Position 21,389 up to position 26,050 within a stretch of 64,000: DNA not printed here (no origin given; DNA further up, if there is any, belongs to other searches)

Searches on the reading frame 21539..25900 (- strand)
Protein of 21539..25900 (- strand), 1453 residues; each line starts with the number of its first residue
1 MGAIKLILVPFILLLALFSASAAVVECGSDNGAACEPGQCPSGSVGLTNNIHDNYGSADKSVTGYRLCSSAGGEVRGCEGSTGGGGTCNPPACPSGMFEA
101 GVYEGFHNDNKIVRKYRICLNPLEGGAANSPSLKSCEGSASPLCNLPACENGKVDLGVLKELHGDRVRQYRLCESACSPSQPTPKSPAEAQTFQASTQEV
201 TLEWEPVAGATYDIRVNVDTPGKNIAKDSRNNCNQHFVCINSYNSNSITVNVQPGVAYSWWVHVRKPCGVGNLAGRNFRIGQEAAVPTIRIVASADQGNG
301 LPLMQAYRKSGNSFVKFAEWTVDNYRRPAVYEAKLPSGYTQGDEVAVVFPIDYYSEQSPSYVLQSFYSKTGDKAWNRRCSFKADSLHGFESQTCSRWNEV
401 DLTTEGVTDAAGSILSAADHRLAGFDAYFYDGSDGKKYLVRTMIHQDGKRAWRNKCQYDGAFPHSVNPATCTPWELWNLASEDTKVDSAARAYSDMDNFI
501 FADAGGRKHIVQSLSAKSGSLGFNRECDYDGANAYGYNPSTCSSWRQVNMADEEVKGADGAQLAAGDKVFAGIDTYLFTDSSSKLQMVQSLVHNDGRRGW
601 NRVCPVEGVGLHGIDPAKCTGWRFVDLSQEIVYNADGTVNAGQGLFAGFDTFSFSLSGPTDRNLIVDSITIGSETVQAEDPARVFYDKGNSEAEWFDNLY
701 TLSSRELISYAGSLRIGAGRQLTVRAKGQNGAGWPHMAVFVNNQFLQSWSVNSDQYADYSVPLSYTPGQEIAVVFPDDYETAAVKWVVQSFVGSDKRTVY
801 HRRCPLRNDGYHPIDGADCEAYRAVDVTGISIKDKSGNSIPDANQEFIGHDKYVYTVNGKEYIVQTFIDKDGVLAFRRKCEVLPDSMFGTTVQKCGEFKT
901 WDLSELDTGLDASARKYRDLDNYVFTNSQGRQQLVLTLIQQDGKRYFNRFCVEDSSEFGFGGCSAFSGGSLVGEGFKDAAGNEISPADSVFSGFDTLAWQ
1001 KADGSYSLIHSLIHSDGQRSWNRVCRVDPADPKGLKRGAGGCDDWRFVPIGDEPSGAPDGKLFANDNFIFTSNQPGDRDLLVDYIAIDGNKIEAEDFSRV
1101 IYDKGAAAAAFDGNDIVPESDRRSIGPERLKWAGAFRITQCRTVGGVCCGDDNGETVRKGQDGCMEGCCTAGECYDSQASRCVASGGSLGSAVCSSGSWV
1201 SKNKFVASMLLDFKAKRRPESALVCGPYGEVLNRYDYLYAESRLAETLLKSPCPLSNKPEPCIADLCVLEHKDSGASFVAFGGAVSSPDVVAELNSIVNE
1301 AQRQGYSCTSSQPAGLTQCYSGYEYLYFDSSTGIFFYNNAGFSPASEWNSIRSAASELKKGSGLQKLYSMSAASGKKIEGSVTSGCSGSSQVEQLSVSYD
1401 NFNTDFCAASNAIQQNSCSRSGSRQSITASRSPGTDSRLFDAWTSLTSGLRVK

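Call 6: search_protein_families(library=pfam, proteins=[window:21539-25900:-], max_evalue=1)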
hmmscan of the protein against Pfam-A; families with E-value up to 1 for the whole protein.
window:21539-25900:- (1453 aa): 1 family
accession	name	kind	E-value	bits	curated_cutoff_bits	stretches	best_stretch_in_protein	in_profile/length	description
PF16841.11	CBM60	-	4e-14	53.3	28.2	3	722-779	2-60/91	Ca-dependent carbohydrate-binding module xylan-binding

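Call 7: search_protein_families(library=ncbifam, proteins=[window:21539-25900:-], max_evalue=1)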
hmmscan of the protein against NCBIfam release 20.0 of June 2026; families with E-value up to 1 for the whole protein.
window:21539-25900:- (1453 aa): 0 families
